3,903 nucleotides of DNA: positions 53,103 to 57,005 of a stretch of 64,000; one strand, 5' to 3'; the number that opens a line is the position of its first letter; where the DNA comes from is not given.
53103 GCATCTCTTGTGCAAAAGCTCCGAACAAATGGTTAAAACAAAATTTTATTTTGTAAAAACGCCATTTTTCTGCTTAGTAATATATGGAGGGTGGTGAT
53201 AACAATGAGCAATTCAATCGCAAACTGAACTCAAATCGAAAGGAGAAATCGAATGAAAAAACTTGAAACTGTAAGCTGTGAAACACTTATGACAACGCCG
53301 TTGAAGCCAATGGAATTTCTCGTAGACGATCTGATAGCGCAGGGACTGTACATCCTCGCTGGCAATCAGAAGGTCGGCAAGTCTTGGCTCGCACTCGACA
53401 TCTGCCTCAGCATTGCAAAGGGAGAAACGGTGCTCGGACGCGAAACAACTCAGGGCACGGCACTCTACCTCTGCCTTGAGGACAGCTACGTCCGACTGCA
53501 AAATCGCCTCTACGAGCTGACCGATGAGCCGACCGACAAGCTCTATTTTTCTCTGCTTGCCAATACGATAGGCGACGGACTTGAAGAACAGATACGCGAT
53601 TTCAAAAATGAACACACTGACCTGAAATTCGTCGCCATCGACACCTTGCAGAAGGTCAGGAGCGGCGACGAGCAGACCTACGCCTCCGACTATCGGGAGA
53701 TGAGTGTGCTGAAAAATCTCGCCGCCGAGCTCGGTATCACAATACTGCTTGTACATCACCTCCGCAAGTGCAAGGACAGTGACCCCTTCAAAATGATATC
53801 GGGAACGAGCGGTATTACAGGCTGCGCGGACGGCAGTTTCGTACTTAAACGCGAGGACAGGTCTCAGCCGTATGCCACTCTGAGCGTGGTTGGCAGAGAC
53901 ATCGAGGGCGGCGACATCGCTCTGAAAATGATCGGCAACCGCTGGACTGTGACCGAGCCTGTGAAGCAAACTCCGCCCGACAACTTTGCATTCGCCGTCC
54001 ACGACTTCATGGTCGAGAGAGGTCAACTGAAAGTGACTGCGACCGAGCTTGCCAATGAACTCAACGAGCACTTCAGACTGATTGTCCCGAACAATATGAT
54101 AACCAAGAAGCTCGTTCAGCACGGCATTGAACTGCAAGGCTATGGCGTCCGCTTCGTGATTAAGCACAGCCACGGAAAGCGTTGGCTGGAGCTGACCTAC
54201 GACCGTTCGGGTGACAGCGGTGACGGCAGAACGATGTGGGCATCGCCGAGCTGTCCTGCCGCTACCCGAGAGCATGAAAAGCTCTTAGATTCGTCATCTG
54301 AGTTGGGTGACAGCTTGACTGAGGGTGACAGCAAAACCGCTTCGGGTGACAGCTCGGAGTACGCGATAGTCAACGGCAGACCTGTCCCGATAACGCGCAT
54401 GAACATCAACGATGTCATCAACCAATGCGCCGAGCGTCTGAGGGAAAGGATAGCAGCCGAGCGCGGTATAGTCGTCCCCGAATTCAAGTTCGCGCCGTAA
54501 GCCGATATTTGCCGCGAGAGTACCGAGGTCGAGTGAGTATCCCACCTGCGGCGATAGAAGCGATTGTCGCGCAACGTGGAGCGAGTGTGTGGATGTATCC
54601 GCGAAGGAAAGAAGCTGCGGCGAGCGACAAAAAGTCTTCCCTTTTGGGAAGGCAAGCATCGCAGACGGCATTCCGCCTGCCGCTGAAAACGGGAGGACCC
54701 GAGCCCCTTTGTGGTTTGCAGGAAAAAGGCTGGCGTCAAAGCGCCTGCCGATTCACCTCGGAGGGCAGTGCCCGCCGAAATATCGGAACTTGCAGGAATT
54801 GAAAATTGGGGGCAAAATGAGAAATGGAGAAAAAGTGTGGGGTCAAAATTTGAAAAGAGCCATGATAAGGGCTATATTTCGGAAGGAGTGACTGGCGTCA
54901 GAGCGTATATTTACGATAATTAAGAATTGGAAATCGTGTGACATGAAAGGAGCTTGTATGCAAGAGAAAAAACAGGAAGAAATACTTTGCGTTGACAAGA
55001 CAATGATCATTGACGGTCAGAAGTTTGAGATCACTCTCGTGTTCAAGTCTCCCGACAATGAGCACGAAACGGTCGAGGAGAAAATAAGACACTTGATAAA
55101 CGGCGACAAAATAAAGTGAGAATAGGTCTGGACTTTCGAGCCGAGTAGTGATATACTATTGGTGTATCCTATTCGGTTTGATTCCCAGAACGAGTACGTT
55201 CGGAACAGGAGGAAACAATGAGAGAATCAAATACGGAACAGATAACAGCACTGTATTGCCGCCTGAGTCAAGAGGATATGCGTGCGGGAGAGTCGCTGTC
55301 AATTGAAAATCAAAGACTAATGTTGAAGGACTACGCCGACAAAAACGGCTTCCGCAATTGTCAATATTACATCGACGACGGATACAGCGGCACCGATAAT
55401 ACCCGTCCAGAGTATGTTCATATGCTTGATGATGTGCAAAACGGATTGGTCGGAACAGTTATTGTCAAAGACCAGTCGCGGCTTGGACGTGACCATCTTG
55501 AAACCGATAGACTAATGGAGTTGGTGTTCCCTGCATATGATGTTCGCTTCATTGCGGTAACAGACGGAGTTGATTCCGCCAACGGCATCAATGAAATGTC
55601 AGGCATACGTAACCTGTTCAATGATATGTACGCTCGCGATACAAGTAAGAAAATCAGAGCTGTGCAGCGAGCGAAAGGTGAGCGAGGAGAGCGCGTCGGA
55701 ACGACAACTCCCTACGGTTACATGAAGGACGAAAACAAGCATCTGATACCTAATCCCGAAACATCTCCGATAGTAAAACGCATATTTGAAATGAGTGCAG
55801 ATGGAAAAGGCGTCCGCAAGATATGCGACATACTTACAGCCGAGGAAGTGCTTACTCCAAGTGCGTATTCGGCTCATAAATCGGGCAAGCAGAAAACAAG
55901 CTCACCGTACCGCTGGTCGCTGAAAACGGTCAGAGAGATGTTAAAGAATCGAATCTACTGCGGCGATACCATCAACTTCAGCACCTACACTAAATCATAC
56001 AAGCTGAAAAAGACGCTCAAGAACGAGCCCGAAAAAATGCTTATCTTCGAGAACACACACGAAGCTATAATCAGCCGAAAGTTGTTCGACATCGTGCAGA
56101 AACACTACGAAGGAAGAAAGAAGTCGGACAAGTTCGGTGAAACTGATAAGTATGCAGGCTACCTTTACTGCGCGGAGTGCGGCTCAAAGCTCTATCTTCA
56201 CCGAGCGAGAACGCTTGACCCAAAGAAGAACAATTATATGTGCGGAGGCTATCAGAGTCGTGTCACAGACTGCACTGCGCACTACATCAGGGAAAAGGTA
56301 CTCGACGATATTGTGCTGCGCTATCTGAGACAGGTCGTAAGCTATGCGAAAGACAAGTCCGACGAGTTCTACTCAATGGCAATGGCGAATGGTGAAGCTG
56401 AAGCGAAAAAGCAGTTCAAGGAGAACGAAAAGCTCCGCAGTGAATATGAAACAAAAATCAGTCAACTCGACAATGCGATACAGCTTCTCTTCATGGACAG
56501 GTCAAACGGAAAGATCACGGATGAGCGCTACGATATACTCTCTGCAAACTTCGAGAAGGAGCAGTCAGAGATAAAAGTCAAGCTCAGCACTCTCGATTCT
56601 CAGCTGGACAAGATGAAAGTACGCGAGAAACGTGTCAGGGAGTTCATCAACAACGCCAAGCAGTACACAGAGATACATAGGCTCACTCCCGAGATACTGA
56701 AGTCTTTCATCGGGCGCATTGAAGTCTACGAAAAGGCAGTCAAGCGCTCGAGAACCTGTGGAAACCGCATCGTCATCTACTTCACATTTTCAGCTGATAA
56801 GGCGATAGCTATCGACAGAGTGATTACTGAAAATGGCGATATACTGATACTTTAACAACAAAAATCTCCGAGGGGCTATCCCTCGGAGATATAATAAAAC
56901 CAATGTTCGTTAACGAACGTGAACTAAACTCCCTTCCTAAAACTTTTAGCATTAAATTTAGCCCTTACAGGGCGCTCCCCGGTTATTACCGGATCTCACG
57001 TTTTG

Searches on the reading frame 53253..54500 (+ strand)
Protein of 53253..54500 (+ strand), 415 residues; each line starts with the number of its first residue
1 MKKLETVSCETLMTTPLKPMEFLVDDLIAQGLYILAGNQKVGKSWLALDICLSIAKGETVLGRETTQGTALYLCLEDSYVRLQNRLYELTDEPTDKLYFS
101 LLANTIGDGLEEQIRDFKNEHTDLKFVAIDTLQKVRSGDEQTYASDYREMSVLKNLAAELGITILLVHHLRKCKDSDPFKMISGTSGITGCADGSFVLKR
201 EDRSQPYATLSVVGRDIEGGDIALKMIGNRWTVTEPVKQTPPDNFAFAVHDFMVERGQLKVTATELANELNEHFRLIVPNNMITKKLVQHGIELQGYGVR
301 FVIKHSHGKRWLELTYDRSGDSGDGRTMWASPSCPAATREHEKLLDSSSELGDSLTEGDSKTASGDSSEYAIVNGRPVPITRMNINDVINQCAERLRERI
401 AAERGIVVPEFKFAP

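Call 12: search_protein_families(library=pfam, proteins=[window:53253-54500:+])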
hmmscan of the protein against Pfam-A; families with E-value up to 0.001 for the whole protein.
window:53253-54500:+ (415 aa): 2 families
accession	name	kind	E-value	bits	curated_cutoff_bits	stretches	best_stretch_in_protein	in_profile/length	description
PF13481.12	AAA_25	-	1.3e-26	93.9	27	1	6-174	9-194/195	AAA domain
PF03796.21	DnaB_C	-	2.8e-07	30.6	27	0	110-172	117-180/255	DnaB-like helicase C terminal domain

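Call 13: find_related_loci(query=window:53253-54497:+, collection=genome_contigs, flank=4000)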
Query window:53253-54497:+ (415 aa) in genome_contigs; peptide patterns used: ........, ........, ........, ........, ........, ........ (x = any residue, [..] = any of these).
36 stretches matched a pattern; 1 encode a relative of the query (tblastn E <= 1e-3); 1 distinct loci.
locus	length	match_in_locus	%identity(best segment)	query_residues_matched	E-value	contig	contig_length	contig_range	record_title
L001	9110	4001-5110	84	1-415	0e+0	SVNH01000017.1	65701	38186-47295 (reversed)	MAG: Ruminococcus flavefaciens isolate SIG534 NODE_594_length_65701_cov_11.503794, whole genome shotgun sequence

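Call 14: find_encoding_contigs(protein=window:53253-54497:+, flank=5000, max_places=10)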
Protein window:53253-54497:+ (415 aa): no gene with exactly this product is on record in the collection.

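Call 19: find_homologous_proteins(query=window:53253-54497:+, max_evalue=1e-20)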
Query window:53253-54497:+ (415 aa): 3098 proteins with E <= 1e-20 among 8000 candidates; the best 120 are listed.
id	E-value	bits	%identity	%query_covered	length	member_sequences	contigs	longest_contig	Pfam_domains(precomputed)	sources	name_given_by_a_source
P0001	6.5e-261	883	94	100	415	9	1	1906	PF03796.22,PF13481.13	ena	-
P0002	1.9e-214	730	79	100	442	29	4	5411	PF03796.22,PF13481.13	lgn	-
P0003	6.9e-147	508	56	100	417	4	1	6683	PF03796.22,PF13481.13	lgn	-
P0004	1.9e-146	506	56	100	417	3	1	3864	PF03796.22,PF13481.13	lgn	-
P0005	5.9e-146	505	56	100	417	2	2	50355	PF03796.22,PF13481.13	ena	-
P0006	1.0e-145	504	57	97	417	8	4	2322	PF03796.22,PF13481.13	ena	-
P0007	2.5e-145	503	56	100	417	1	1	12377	PF03796.22,PF13481.13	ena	-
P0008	5.6e-145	501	55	99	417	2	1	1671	PF03796.22,PF13481.13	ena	-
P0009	6.8e-145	501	57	100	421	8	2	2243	PF03796.22,PF13481.13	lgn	-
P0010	1.1e-143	497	56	97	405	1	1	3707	PF03796.22,PF13481.13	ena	-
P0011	1.5e-143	497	55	100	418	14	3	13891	PF03796.22,PF13481.13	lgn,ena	-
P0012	3.3e-141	489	56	97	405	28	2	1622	PF03796.22,PF13481.13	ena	-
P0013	1.6e-138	480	54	100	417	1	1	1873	PF03796.22,PF13481.13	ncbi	-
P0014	5.1e-136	472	53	100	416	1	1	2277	PF03796.22,PF13481.13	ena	-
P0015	1.5e-135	470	54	99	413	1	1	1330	PF03796.22,PF13481.13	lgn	-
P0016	2.9e-130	453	58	87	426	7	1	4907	PF03796.22,PF13481.13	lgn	-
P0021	1.1e-128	448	52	100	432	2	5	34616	PF03796.22,PF13481.13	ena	-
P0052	2.5e-125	437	57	85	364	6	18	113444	PF03796.22,PF13481.13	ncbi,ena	-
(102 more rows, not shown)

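Call 20: find_encoding_contigs(protein=P0002, flank=4000, max_places=6)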
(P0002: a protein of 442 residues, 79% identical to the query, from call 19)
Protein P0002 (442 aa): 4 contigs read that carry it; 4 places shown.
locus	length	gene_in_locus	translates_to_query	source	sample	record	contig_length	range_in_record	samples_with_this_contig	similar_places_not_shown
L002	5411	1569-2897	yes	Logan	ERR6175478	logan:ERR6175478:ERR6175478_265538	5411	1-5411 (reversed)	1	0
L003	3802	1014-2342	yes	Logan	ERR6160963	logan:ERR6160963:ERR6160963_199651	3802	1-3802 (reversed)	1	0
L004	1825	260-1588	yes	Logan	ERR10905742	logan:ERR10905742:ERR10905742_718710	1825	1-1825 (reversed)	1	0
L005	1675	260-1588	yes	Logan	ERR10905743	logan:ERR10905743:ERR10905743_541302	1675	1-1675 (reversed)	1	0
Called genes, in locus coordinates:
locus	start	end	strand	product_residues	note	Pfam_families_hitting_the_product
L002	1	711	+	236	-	?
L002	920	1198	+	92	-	-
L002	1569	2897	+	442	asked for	PF13481:AAA_25, PF03796:DnaB_C (faint)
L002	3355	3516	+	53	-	-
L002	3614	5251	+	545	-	PF00239:Resolvase, PF07508:Recombinase, PF13408:Zn_ribbon_recom, PF14287:DUF4368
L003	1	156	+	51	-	?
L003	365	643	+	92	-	-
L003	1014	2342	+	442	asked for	PF13481:AAA_25, PF03796:DnaB_C (faint)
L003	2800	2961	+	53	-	-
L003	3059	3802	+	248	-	?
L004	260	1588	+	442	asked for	PF13481:AAA_25, PF03796:DnaB_C (faint)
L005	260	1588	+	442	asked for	PF13481:AAA_25, PF03796:DnaB_C (faint)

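Call 21: find_encoding_contigs(protein=P0005, flank=4000, max_places=6)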
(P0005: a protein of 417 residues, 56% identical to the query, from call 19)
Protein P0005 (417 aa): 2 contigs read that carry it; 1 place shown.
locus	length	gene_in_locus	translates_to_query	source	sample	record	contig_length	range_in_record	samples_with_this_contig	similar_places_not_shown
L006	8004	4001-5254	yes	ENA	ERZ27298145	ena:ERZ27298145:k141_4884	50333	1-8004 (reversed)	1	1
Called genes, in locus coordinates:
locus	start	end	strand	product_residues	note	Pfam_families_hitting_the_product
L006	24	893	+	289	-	-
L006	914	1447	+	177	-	-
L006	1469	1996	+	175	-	-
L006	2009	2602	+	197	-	-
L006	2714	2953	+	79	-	-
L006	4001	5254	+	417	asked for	PF03796:DnaB_C (faint), PF13481:AAA_25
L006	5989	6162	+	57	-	-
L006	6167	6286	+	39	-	-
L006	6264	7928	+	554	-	PF00239:Resolvase, PF07508:Recombinase, PF13408:Zn_ribbon_recom, PF14287:DUF4368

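Call 22: find_encoding_contigs(protein=P0052, flank=4000, max_places=10)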
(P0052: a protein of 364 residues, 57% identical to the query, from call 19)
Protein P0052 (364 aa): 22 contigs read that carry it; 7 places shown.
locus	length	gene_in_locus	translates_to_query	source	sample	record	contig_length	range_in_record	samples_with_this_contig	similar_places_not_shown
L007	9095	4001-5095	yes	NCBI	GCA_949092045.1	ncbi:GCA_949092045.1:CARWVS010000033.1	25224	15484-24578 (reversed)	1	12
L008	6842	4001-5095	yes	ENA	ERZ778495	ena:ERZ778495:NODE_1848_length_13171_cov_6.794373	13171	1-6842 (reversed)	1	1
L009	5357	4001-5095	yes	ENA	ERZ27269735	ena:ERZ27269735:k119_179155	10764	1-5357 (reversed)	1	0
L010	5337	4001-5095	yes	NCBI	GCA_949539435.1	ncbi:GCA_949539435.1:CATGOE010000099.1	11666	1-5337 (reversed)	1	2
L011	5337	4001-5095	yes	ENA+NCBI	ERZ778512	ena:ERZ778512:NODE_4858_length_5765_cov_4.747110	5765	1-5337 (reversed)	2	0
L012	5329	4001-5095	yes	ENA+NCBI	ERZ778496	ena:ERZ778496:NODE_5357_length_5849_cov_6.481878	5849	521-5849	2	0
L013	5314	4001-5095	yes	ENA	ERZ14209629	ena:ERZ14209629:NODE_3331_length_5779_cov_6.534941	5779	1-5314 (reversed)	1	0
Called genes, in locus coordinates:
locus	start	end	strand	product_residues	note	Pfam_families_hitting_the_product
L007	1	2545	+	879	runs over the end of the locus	PF19259:Ty3_capsid (faint), PF24333:DUF7501 (faint)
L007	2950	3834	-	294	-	PF19553:DUF6076 (weak)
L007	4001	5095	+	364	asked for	PF13481:AAA_25, PF03796:DnaB_C (faint)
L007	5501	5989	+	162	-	-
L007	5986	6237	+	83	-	-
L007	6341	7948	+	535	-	PF00239:Resolvase, PF07508:Recombinase, PF13408:Zn_ribbon_recom, PF14287:DUF4368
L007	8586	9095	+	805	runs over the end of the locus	PF18884:TSP3_bac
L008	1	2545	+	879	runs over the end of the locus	PF19259:Ty3_capsid (faint), PF24333:DUF7501 (faint)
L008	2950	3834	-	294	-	PF19553:DUF6076 (weak)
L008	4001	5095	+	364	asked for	PF13481:AAA_25, PF03796:DnaB_C (faint)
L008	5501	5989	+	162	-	-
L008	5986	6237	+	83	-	-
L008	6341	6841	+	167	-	?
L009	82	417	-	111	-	PF01548:DEDD_Tnp_IS110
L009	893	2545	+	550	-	-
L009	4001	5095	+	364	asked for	PF13481:AAA_25, PF03796:DnaB_C (faint)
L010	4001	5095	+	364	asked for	PF13481:AAA_25, PF03796:DnaB_C (faint)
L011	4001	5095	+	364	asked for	PF13481:AAA_25, PF03796:DnaB_C (faint)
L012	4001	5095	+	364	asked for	PF13481:AAA_25, PF03796:DnaB_C (faint)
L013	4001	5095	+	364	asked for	PF13481:AAA_25, PF03796:DnaB_C (faint)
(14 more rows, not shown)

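Call 39: search_protein_families(library=pfam, proteins=[L002:22-711:+], max_evalue=0.01)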
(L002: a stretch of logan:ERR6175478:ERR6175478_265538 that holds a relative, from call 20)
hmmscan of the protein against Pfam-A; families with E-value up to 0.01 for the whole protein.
L002:22-711:+ (229 aa): 1 family
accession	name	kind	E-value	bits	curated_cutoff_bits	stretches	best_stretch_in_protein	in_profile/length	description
PF08867.16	FRG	-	4.5e-13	50.4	25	1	6-44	53-91/94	FRG domain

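Call 42: find_encoding_contigs(protein=P0011, flank=3000, max_places=6)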
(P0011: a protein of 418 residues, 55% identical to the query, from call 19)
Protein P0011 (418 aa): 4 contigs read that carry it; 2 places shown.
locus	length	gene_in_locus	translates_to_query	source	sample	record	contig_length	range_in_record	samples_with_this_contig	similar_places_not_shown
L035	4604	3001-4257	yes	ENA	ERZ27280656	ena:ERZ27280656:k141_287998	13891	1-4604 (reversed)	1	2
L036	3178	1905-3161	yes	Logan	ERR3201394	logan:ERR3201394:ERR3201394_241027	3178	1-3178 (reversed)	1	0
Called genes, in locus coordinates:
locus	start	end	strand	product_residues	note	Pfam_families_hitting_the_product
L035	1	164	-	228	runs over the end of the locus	PF14285:DUF4367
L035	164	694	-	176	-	PF04542:Sigma70_r2 (faint), PF08281:Sigma70_r4_2, PF04545:Sigma70_r4 (weak)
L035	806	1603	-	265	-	PF04545:Sigma70_r4 (faint)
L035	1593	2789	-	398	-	PF19553:DUF6076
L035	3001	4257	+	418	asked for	PF03796:DnaB_C (faint), PF13481:AAA_25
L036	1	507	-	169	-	?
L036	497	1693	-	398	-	PF19553:DUF6076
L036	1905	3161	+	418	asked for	PF03796:DnaB_C (faint), PF13481:AAA_25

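Call 43: find_encoding_contigs(protein=P0007, flank=3000, max_places=4)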
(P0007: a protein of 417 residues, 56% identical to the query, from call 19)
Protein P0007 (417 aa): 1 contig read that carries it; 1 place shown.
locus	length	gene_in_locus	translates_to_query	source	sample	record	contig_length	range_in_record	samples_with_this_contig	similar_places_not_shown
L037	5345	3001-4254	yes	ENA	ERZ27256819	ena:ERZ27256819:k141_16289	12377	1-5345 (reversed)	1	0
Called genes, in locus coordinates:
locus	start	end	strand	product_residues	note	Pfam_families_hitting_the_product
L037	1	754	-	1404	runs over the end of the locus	-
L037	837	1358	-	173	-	PF11457:DUF3021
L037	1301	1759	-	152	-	PF04397:LytTR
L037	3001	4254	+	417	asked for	PF03796:DnaB_C (faint), PF13481:AAA_25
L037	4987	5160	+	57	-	-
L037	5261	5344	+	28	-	?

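Call 44: find_encoding_contigs(protein=P0021, flank=3000, max_places=6)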
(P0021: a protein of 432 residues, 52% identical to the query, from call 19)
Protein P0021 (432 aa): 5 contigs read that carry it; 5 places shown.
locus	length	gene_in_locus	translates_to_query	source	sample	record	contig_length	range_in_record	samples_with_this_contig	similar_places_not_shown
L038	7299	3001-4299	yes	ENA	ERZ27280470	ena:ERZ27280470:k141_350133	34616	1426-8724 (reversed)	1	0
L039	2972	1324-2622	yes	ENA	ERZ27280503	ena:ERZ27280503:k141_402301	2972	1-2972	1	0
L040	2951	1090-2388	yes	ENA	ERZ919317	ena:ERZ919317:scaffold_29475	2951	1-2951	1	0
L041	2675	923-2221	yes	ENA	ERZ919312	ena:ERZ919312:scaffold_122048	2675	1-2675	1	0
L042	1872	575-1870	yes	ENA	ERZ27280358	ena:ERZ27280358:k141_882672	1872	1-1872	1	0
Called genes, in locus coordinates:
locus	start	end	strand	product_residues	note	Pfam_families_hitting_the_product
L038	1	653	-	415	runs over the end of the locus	PF13306:LRR_5, PF13855:LRR_8 (faint), PF13306:LRR_5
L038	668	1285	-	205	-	-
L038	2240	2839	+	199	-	PF08281:Sigma70_r4_2, PF04545:Sigma70_r4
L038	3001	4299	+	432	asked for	PF03796:DnaB_C (weak), PF13481:AAA_25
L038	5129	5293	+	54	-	-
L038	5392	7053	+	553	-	PF00239:Resolvase, PF07508:Recombinase, PF13408:Zn_ribbon_recom, PF14287:DUF4368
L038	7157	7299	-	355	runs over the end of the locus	PF01063:Aminotran_4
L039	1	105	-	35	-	?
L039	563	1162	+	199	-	PF08281:Sigma70_r4_2, PF04545:Sigma70_r4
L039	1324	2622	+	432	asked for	PF03796:DnaB_C (weak), PF13481:AAA_25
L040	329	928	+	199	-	PF08281:Sigma70_r4_2, PF04545:Sigma70_r4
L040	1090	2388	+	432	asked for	PF03796:DnaB_C (weak), PF13481:AAA_25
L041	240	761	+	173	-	PF08281:Sigma70_r4_2, PF04545:Sigma70_r4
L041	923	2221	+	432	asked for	PF03796:DnaB_C (weak), PF13481:AAA_25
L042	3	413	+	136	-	?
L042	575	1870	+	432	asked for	PF03796:DnaB_C (weak), PF13481:AAA_25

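Call 48: search_protein_families(library=phrogs, proteins=[window:53253-54500:+, L007:5501-5989:+, L007:2950-3834:-], max_evalue=0.001)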
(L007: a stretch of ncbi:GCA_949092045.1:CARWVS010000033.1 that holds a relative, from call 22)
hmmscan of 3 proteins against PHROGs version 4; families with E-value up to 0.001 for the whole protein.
window:53253-54500:+ (415 aa): 12 families
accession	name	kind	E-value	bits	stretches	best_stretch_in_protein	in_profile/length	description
phrog_3123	-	unknown function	2.1e-21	77.1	1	12-205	322-543/583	-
phrog_6357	-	unknown function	1.1e-19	71.8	1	19-235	19-226/321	-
phrog_1284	-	unknown function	2.5e-16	60.9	1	21-175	25-189/306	-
phrog_239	-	DNA, RNA and nucleotide metabolism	2.1e-14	54.4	1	13-211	339-569/801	DNA primase/helicase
phrog_906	-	DNA, RNA and nucleotide metabolism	4.6e-13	49.8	1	17-203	513-701/872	DNA polymerase/primase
phrog_2597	-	DNA, RNA and nucleotide metabolism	5.1e-11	42.8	1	22-173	358-517/747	DNA primase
phrog_243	-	DNA, RNA and nucleotide metabolism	2.6e-10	40.7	1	110-201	128-225/273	DnaB-like replicative helicase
phrog_2850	-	unknown function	9.4e-09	35.7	1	18-203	145-336/465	-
phrog_19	-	DNA, RNA and nucleotide metabolism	5e-08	33.3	0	30-87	353-401/621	DnaB-like replicative helicase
phrog_13004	-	unknown function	1.4e-06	28.4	1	28-205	131-327/363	-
phrog_6012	-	DNA, RNA and nucleotide metabolism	2.2e-06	28.2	1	34-176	152-299/447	DNA helicase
phrog_6891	-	other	0.00012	22.8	1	22-175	34-163/310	ATPase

L007:5501-5989:+ (162 aa): 0 families

L007:2950-3834:- (294 aa): 0 families

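Call 83: find_encoding_contigs(protein=P0003, flank=3000, max_places=4)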
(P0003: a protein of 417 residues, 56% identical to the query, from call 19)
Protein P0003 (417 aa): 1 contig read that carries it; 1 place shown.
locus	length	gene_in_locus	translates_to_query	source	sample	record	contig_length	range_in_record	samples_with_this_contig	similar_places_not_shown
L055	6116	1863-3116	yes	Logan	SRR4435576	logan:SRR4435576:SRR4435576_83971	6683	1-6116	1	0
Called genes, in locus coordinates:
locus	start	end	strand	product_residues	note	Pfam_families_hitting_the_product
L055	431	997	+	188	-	-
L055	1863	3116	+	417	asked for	PF03796:DnaB_C (faint), PF13481:AAA_25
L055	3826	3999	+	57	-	-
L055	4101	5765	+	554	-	PF00239:Resolvase, PF07508:Recombinase, PF13408:Zn_ribbon_recom, PF14287:DUF4368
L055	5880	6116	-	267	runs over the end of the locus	?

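Call 84: find_encoding_contigs(protein=P0016, flank=3000, max_places=4)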
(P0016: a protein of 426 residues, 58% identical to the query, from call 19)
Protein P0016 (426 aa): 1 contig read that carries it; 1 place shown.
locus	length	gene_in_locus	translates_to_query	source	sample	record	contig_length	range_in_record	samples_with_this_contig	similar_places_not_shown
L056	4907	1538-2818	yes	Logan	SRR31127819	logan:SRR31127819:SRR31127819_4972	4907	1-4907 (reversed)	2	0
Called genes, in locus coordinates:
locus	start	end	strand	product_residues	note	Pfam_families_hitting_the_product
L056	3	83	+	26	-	?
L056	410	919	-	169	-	PF07804:HipA_C (weak)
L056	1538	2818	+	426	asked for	PF03796:DnaB_C (faint), PF13481:AAA_25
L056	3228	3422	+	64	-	PF12728:HTH_17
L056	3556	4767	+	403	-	PF13102:Phage_int_SAM_5 (weak), PF14659:Phage_int_SAM_3, PF22022:Phage_int_M, PF00589:Phage_integrase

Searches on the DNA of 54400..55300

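Call 58: search_rna_families(source=window, start=54400, end=55300, threshold=evalue, max_evalue=1)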
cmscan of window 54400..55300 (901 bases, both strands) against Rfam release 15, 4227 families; matches with E-value up to 1: 1.
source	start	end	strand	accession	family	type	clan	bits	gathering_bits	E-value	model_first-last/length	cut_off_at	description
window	54771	54820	+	RF02757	Erse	Gene; sRNA;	-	15.9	138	0.048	1-252/252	no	Erse small RNA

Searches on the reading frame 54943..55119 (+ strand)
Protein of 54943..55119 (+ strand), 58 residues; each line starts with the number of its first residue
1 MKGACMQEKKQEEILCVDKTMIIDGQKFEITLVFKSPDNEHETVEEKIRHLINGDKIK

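Call 12: search_protein_families(library=pfam, proteins=[window:54943-55119:+])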
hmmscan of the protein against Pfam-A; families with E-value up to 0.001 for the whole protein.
window:54943-55119:+ (58 aa): 0 families

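Call 48: search_protein_families(library=phrogs, proteins=[window:54943-55119:+], max_evalue=0.001)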
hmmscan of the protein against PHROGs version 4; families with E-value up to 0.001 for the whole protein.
window:54943-55119:+ (58 aa): 0 families

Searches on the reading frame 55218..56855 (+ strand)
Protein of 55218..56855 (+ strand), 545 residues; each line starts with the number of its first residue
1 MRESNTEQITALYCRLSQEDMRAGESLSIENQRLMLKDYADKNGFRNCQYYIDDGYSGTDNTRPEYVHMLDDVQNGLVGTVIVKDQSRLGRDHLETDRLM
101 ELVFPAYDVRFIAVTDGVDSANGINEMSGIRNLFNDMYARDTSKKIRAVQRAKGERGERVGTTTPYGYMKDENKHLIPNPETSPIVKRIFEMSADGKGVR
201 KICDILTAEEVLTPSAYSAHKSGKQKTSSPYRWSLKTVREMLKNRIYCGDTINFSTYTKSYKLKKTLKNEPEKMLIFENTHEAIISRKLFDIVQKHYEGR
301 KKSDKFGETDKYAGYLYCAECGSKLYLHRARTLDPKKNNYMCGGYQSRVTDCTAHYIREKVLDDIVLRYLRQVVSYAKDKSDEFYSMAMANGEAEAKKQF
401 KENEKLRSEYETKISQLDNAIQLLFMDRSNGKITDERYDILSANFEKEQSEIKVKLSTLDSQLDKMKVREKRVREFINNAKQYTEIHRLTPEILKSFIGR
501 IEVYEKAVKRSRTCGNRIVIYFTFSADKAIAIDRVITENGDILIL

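Call 12: search_protein_families(library=pfam, proteins=[window:55218-56855:+])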
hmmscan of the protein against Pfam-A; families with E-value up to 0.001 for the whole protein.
window:55218-56855:+ (545 aa): 4 families
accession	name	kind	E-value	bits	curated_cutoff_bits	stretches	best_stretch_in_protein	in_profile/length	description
PF07508.19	Recombinase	-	3.6e-23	82.2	21.1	1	180-300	1-102/102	Recombinase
PF00239.26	Resolvase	-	1.9e-21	77.1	23.3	1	11-158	2-144/145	Resolvase, N terminal domain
PF14287.11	DUF4368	-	5.7e-15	55.7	25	1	462-524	1-62/67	Domain of unknown function (DUF4368)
PF13408.12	Zn_ribbon_recom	-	3.6e-11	43.7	25.3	1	313-371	3-58/58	Recombinase zinc beta ribbon domain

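Call 48: search_protein_families(library=phrogs, proteins=[window:55218-56855:+], max_evalue=0.001)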
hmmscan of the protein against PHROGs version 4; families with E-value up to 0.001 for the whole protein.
window:55218-56855:+ (545 aa): 3 families
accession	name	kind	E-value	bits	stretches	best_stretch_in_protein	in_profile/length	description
phrog_95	-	integration and excision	3.3e-91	307.8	1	4-522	84-573/651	integrase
phrog_125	-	DNA, RNA and nucleotide metabolism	2.7e-27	96.9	1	10-299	22-250/254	DNA invertase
phrog_6620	-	integration and excision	6.9e-09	36.5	1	3-114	51-153/201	transposase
